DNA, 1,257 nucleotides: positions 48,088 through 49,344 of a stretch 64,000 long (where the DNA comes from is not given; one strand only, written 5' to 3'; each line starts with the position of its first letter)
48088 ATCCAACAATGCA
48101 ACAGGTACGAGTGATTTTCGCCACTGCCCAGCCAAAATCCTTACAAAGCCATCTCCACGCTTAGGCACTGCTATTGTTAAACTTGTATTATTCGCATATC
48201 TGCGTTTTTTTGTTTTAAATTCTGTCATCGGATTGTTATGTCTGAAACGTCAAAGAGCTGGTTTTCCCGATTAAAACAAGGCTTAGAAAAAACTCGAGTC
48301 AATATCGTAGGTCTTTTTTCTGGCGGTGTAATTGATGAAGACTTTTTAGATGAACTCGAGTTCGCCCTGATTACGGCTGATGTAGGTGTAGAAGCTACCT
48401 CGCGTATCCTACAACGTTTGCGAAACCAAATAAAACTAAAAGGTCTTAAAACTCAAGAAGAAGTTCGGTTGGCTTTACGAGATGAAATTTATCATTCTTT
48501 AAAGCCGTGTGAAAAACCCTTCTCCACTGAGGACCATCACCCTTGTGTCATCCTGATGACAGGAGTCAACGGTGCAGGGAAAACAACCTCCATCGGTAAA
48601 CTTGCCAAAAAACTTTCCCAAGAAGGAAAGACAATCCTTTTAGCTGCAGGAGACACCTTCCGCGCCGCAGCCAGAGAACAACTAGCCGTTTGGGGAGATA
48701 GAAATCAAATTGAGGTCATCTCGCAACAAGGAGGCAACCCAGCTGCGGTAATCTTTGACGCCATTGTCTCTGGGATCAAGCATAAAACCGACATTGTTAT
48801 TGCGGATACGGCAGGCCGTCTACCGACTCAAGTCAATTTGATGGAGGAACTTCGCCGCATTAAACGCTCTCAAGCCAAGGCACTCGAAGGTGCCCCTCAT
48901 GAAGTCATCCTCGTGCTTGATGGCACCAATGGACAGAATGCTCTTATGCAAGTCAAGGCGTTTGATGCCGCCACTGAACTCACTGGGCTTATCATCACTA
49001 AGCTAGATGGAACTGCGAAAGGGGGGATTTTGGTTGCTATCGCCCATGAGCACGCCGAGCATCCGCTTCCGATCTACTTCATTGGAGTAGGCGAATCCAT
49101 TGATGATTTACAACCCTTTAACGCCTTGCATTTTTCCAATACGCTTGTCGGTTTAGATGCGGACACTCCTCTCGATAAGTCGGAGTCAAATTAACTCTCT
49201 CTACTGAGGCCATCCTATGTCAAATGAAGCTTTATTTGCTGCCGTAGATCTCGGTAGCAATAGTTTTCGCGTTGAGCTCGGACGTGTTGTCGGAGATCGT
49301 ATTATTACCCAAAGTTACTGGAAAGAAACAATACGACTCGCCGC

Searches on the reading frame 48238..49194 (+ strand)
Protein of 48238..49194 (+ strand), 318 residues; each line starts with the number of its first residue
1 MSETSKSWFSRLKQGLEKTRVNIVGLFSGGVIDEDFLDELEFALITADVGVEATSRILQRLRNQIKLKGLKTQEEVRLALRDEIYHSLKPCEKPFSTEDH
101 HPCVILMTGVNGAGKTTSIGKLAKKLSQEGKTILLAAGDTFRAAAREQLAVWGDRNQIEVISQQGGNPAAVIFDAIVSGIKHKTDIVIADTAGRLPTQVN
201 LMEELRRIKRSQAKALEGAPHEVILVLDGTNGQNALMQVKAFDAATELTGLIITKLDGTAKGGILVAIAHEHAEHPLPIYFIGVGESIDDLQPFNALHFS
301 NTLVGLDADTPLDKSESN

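Call 48: search_protein_families(library=pfam, proteins=[window:48238-49194:+], max_evalue=0.00001)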
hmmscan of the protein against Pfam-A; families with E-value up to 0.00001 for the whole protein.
window:48238-49194:+ (318 aa): 4 families
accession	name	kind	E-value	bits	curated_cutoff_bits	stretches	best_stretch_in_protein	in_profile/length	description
PF00448.28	SRP54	-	1.5e-67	227.5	22.7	1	102-304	1-195/196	SRP54-type protein, GTPase domain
PF02881.24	SRP54_N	-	1.8e-15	57.3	22.4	1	25-84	11-75/75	SRP54-type protein, helical bundle domain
PF06414.18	Zeta_toxin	-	3.7e-06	27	22.3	1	93-174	8-89/199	Zeta toxin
PF01583.26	APS_kinase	-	9.5e-06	26.2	21.1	0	102-151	2-51/152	Adenylylsulphate kinase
